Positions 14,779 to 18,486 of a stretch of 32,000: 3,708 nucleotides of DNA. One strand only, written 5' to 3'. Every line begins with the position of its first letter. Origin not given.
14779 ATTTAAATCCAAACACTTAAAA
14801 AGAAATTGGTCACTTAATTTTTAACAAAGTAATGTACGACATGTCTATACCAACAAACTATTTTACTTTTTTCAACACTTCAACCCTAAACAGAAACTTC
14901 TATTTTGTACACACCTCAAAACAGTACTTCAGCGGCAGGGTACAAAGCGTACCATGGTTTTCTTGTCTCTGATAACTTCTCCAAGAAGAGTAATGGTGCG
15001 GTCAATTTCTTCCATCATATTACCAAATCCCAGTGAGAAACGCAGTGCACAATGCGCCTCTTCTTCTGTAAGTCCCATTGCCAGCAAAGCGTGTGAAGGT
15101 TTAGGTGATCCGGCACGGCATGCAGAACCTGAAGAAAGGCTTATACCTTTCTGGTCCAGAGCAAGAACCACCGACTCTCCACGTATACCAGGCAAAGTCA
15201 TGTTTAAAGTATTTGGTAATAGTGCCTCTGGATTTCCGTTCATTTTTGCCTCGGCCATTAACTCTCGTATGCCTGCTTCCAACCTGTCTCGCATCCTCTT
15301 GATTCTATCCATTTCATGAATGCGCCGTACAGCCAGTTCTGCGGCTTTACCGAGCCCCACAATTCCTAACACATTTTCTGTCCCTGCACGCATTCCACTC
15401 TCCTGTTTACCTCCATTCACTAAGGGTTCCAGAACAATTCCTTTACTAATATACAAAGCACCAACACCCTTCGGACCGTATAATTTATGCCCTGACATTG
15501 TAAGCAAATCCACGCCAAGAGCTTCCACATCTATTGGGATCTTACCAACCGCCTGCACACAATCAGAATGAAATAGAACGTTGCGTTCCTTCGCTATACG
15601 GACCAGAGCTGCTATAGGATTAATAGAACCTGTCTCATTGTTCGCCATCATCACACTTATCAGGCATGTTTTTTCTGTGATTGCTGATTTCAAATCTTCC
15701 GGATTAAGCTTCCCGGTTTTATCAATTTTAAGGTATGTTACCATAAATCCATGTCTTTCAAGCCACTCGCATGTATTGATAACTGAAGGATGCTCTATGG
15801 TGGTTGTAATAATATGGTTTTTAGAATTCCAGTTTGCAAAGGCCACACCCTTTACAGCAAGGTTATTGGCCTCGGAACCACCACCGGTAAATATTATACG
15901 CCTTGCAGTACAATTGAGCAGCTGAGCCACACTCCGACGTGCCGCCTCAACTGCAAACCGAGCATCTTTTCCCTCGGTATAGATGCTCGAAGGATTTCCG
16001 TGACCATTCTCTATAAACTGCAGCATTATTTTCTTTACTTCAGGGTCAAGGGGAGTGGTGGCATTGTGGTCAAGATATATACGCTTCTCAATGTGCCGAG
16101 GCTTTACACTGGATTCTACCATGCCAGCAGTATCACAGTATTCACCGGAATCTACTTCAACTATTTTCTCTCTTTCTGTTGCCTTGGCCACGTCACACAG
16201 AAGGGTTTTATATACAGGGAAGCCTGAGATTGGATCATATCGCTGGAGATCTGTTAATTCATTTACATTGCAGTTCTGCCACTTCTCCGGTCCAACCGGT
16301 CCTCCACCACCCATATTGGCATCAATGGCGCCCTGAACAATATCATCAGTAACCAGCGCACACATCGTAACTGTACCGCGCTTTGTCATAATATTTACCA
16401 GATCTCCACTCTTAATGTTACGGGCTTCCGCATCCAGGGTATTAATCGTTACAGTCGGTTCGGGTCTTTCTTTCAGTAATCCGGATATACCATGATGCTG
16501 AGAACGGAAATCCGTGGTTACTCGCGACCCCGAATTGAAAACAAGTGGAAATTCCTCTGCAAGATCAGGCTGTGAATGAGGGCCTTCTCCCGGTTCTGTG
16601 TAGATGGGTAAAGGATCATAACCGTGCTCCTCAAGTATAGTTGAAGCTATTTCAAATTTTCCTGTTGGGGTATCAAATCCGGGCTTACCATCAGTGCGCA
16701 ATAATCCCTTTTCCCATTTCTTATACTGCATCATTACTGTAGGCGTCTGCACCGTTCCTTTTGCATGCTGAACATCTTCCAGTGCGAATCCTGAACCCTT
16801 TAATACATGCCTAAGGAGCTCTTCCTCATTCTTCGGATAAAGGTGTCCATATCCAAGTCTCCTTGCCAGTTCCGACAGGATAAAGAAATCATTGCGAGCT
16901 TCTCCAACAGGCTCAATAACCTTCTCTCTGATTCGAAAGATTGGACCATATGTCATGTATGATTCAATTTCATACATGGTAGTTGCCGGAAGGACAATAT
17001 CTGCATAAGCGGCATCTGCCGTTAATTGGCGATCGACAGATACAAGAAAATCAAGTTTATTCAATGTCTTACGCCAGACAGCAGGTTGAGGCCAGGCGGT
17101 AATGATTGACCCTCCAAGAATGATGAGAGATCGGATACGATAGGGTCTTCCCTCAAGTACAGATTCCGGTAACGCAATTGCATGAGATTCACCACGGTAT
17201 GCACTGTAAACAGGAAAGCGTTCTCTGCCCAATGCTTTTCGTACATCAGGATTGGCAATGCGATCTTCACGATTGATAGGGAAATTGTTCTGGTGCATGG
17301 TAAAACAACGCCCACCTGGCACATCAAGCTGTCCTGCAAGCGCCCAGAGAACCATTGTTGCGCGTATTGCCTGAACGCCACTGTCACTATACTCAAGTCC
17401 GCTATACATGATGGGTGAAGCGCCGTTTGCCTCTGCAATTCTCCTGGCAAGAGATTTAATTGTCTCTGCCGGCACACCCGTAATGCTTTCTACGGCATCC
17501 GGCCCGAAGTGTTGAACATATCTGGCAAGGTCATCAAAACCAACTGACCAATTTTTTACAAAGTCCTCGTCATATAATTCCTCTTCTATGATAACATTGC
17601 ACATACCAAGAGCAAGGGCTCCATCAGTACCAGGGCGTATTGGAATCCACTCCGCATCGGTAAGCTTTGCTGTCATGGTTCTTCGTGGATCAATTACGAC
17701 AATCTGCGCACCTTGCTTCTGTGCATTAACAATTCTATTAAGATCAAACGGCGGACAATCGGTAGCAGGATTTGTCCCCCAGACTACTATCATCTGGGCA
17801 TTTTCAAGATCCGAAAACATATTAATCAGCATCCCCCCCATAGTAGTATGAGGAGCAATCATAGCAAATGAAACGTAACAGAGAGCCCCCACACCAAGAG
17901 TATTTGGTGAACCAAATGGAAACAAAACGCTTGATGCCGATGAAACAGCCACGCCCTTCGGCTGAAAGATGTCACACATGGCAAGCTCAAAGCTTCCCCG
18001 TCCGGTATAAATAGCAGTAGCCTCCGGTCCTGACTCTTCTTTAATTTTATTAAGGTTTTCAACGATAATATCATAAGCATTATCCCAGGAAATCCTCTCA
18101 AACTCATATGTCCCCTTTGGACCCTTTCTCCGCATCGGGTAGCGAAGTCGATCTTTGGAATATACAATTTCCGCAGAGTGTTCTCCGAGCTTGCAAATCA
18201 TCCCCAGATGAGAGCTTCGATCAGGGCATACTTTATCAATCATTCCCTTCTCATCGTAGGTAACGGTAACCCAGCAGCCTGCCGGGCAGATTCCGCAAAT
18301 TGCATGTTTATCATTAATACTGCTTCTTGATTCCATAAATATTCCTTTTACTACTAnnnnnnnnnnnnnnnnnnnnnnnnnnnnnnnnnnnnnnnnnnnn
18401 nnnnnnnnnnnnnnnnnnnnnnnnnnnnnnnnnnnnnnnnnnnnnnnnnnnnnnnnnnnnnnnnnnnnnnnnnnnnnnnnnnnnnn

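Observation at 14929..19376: EgtD methyltransferase plus Mo/W-pterin oxidoreductase::NifS fusion, a candidate oxygen-independent ergothioneine (thio-histidine) module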

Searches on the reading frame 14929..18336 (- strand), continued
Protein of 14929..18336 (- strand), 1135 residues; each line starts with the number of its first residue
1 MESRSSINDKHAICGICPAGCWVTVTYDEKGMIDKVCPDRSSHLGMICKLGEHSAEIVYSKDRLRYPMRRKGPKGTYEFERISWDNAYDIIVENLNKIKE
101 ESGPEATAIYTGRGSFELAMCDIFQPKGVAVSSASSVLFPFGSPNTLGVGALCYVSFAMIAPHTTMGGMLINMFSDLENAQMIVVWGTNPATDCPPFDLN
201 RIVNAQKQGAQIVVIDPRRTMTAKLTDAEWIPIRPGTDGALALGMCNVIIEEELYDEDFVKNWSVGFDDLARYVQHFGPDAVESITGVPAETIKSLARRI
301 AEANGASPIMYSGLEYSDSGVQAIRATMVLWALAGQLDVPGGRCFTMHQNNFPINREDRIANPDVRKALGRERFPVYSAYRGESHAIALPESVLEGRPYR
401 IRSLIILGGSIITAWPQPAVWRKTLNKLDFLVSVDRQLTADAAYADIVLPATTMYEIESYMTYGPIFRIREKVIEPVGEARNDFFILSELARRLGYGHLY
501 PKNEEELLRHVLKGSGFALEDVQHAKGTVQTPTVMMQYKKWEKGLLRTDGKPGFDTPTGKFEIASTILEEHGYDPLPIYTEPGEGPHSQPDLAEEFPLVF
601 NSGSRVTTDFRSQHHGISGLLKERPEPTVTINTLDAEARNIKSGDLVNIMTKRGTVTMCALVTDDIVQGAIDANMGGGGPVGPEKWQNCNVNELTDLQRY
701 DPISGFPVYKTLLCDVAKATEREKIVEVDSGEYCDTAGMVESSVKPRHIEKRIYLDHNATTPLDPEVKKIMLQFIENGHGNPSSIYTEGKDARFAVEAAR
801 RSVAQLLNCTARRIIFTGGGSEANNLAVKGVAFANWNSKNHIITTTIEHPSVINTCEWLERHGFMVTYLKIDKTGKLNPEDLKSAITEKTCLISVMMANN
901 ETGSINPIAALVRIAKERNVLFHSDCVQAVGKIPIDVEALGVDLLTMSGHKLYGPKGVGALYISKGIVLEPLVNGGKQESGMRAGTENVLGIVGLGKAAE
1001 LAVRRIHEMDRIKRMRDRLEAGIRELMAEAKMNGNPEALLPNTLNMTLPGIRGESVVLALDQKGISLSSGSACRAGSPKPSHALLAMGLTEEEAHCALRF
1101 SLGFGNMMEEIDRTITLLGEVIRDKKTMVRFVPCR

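Call 25: search_protein_families(library=ncbifam, proteins=[L002:2592-3344:+, L002:3341-4858:+, L002:9424-13359:+, L002:13645-15087:+], max_evalue=0.00001)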
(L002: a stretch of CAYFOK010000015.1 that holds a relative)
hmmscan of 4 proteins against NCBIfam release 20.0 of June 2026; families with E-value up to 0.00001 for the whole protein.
L002:2592-3344:+ (250 aa): 186 families (the best 25 are shown)
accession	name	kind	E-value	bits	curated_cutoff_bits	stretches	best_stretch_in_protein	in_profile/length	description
TIGR01186.1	proV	subfamily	1.5e-66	225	326.6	1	13-238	5-233/363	betaine/proline/choline family ABC transporter ATP-binding protein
TIGR03265.1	PhnT2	equivalog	3.3e-65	220.6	457.7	1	2-244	5-243/353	putative 2-aminoethylphosphonate ABC transporter ATP-binding protein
TIGR00968.1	3a0106s01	subfamily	2.1e-64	217.3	342.75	1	2-237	1-233/237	sulfate ABC transporter ATP-binding protein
NF006987.0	PRK09452.1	equivalog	6.4e-61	206.1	482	1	1-236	17-249/378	spermidine/putrescine ABC transporter ATP-binding protein PotA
TIGR01187.1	potA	subfamily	4.5e-60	203.4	355.6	1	33-236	2-202/325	polyamine ABC transporter ATP-binding protein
NF043075.1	MMSYN1_0197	equivalog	2.2e-58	197.8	550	1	1-237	2-235/341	spermidine/putrescine ABC transporter ATP-binding protein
TIGR03258.1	PhnT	equivalog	5.3e-58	196.8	499.15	1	2-237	9-242/359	2-aminoethylphosphonate ABC transport system ATP-binding subunit PhnT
NF040840.2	tungstate_WtpC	equivalog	3.9e-57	194.1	440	1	1-237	1-233/347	tungstate ABC transporter ATP-binding protein WtpC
NF008653.0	PRK11650.1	subfamily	1.3e-55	188.9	432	1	2-237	4-237/357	sn-glycerol-3-phosphate ABC transporter ATP-binding protein UgpC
NF008233.0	PRK11000.1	equivalog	5.5e-55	186.7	568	1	2-239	4-238/369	maltose/maltodextrin ABC transporter ATP-binding protein MalK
NF040933.2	ABC_arch_GlcV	equivalog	7.4e-55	186.2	450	1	2-236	3-243/357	glucose ABC transporter ATP-binding protein GlcV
NF008105.0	PRK10851.1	equivalog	2.8e-54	184.2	502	1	2-236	3-238/362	sulfate/thiosulfate ABC transporter ATP-binding protein CysA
NF008513.0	PRK11432.1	equivalog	8.6e-53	179.5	496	1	2-236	7-238/351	ferric ABC transporter ATP-binding protein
TIGR03415.1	ABC_choXWV_ATP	equivalog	6.4e-52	176.8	483.75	1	7-248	30-277/382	choline ABC transporter ATP-binding protein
NF008621.0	PRK11607.1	equivalog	2e-49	168.4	613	1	2-237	20-252/377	putrescine ABC transporter ATP-binding subunit PotG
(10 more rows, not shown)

L002:3341-4858:+ (505 aa): 9 families
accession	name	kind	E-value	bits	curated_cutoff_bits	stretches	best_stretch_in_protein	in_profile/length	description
NF049931.1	GlyBetbindOsmF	equivalog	8.8e-26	90.6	400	1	30-286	3-277/283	glycine betaine ABC transporter substrate-binding protein OsmF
TIGR03416.1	ABC_choXWV_perm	equivalog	3.9e-24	85.5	363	1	307-483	87-263/267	choline ABC transporter permease subunit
NF008196.0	PRK10952.1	equivalog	6.5e-21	74.5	439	1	312-491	150-329/356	glycine betaine/L-proline ABC transporter permease ProW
TIGR01097.1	PhnE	equivalog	7.4e-11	42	216.7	1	299-466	52-223/252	phosphonate ABC transporter, permease protein PhnE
NF040733.1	ABC_perm_U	equivalog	6.3e-09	35.7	295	1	317-434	67-184/251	ABC transporter permease subunit SaoP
NF007545.0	PRK10160.1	equivalog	1.6e-08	34.3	342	1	312-496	84-269/275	taurine ABC transporter permease TauC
TIGR01183.1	ntrB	equivalog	9.2e-08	32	209.05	1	312-462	23-174/202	nitrate ABC transporter permease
NF008049.0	PRK10782.1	subfamily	3e-06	27.1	212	1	313-457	28-176/217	methionine ABC transporter permease MetI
NF008470.0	PRK11365.1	equivalog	3.3e-06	26.7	347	1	317-493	71-248/263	aliphatic sulfonate ABC transporter permease SsuC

L002:9424-13359:+ (1311 aa): 4 families
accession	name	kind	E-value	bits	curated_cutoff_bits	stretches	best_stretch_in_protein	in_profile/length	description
NF047602.1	MscsSHelicob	equivalog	4.1e-21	75.6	400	1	1041-1294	7-249/260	small-conductance mechanosensitive channel MscS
NF047601.1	MscSThanab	equivalog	6.1e-16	58.7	500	1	1036-1257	13-232/280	small-conductance mechanosensitive channel MscS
NF007662.0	PRK10334.1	subfamily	1.7e-14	53.7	321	1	1048-1294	32-268/286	small-conductance mechanosensitive channel MscS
NF008542.0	PRK11465.1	equivalog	1.5e-12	46.6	596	1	1041-1234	461-654/741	mechanosensitive channel protein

L002:13645-15087:+ (480 aa): 0 families

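Call 33: list_cluster_members(proteins=[window:14929-18336:-, window:18357-19358:-, P0001])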
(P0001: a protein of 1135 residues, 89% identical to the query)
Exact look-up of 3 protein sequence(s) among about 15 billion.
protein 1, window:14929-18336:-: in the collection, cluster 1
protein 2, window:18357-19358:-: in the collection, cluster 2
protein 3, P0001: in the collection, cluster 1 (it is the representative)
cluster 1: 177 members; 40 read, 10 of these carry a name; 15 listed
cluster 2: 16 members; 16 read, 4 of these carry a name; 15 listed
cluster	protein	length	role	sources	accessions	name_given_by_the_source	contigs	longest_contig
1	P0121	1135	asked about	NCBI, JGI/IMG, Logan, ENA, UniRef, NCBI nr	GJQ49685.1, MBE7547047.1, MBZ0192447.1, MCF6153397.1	MAG: IscS subfamily cysteine desulfurase [Candidatus Kuenenia stuttgartiensis] | cysteine desulfurase NifS | cysteine desulfurase n=1 Tax=Kuenenia stuttgartiensis TaxID=174633 RepID=A0A2C9CAM6_KUEST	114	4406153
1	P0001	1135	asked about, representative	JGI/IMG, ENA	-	cysteine desulfurase NifS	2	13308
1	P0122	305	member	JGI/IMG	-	cysteine sulfinate desulfinase/cysteine desulfurase-like protein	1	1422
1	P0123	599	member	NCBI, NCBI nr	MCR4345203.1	MAG: IscS subfamily cysteine desulfurase, partial [Candidatus Scalindua sp.] | IscS subfamily cysteine desulfurase [Candidatus Scalindua sp.]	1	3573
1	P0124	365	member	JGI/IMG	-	cysteine desulfurase NifS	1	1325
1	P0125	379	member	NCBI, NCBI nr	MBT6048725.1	MAG: cysteine desulfurase, partial [Candidatus Scalindua sp.] | cysteine desulfurase [Candidatus Scalindua sp.]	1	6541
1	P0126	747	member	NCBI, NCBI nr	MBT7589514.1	MAG: IscS subfamily cysteine desulfurase, partial [Candidatus Scalindua sp.] | IscS subfamily cysteine desulfurase [Candidatus Scalindua sp.]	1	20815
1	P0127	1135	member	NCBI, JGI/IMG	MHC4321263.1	MAG: IscS subfamily cysteine desulfurase [Planctomycetota bacterium] | cysteine desulfurase NifS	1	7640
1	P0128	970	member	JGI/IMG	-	cysteine desulfurase NifS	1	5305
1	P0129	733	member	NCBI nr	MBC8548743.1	molybdopterin-dependent oxidoreductase [Candidatus Brocadiales bacterium]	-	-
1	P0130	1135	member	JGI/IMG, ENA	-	-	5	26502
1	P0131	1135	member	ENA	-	-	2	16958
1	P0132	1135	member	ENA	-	-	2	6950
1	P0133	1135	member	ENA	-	-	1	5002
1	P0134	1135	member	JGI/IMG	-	-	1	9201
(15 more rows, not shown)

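Call 34: find_encoding_contigs(protein=window:14929-18336:-, flank=10000, max_places=4)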
Protein window:14929-18336:- (1135 aa): 22 contigs read that carry it; 4 places shown.
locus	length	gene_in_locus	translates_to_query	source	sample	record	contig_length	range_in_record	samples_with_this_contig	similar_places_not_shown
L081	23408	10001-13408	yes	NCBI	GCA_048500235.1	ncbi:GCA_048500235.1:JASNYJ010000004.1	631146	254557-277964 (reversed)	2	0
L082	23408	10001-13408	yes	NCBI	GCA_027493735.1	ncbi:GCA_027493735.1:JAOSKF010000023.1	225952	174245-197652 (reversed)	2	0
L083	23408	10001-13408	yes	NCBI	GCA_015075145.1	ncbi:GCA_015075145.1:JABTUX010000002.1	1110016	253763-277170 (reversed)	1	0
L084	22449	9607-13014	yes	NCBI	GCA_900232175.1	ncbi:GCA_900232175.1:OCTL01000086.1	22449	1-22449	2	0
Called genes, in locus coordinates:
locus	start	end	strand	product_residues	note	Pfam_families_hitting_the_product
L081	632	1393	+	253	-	PF05598:DUF772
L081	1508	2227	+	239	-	PF01609:DDE_Tnp_1, PF13751:DDE_Tnp_1_6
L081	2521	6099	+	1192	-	PF01855:POR_N, PF17147:PFOR_II, PF01558:POR, PF10371:EKR, PF12837:Fer4_6 (weak), PF12838:Fer4_7, PF13183:Fer4_8 (weak), PF13237:Fer4_10 (weak), +3 more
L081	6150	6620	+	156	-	PF01750:HycI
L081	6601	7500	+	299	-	PF00793:DAHP_synth_1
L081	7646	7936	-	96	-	PF00589:Phage_integrase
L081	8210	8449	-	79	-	PF13683:rve_3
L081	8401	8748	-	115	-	PF00665:rve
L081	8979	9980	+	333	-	PF10017:Methyltransf_33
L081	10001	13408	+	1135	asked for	PF00384:Molybdopterin, PF01568:Molydop_binding, PF00266:Aminotran_5, PF01041:DegT_DnrJ_EryC1, PF01212:Beta_elim_lyase (weak)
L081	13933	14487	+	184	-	PF13565:HTH_32 (faint), PF13384:HTH_23, PF13518:HTH_28 (weak), PF13551:HTH_29, PF13592:HTH_33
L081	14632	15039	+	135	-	PF13358:DDE_3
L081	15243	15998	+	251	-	-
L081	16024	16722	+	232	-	PF01609:DDE_Tnp_1 (weak)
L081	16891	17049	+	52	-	-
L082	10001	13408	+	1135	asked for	PF00384:Molybdopterin, PF01568:Molydop_binding, PF00266:Aminotran_5, PF01041:DegT_DnrJ_EryC1, PF01212:Beta_elim_lyase (weak)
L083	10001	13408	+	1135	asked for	PF00384:Molybdopterin, PF01568:Molydop_binding, PF00266:Aminotran_5, PF01041:DegT_DnrJ_EryC1, PF01212:Beta_elim_lyase (weak)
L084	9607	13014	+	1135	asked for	PF00384:Molybdopterin, PF01568:Molydop_binding, PF00266:Aminotran_5, PF01041:DegT_DnrJ_EryC1, PF01212:Beta_elim_lyase (weak)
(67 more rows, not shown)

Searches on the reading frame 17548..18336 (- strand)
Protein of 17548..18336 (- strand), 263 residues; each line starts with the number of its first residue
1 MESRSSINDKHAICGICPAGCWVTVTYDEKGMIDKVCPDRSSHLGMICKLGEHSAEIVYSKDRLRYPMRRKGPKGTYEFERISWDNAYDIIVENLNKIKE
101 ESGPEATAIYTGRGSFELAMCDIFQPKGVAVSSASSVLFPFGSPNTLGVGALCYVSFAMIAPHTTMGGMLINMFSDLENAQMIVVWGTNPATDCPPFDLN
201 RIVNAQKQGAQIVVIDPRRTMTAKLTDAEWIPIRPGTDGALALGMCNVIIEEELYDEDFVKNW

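Call 51: search_solved_structures(query=window:17548-18336:-, max_evalue=1e-20, show_alignments=1)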
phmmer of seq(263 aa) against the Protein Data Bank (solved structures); distinct sequences matched with E-value up to 1e-20: 6.
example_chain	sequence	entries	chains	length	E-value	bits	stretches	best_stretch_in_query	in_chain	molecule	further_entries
2e7z_A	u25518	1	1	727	1e-30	110.2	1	10-263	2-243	Acetylene hydratase Ahy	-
1aa6_A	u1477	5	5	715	1.6e-25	93.1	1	12-261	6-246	FORMATE DEHYDROGENASE H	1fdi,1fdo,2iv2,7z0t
7bkb_D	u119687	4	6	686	6.7e-25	91.1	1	12-261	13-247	Formate dehydrogenase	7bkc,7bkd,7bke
2vpw_A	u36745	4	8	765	4.7e-22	81.8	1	42-261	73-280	THIOSULFATE REDUCTASE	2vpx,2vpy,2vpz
9t1s_L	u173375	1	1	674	6.4e-22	81.3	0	10-262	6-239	formate dehydrogenase (coenzyme F420)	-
9vap_A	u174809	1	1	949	7.9e-22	81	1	10-261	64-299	Formate dehydrogenase molybdopterin-binding subunit FdhA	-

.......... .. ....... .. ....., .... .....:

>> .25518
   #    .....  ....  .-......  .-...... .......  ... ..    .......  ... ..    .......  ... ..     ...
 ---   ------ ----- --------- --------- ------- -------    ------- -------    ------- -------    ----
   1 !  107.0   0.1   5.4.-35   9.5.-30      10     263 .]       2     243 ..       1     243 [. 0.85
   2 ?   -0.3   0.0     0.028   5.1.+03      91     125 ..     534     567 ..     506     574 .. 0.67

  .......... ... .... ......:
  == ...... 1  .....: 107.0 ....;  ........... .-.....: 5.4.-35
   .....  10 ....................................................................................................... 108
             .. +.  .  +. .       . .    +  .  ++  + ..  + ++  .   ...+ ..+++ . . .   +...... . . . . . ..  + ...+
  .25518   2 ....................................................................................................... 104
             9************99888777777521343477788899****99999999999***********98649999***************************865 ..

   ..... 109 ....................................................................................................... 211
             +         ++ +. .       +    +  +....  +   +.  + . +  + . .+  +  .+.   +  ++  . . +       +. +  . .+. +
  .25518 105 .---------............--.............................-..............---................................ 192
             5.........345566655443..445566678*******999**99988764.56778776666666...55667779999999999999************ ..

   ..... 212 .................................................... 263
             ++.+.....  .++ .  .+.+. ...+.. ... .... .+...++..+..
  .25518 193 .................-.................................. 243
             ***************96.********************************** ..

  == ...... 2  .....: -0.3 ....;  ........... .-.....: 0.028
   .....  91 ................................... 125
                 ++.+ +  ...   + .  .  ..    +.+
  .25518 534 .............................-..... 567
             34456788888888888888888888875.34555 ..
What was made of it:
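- The ACH position that follows the second Fe-S cysteine (Asp in ACH) is Pro18 here (call 51).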
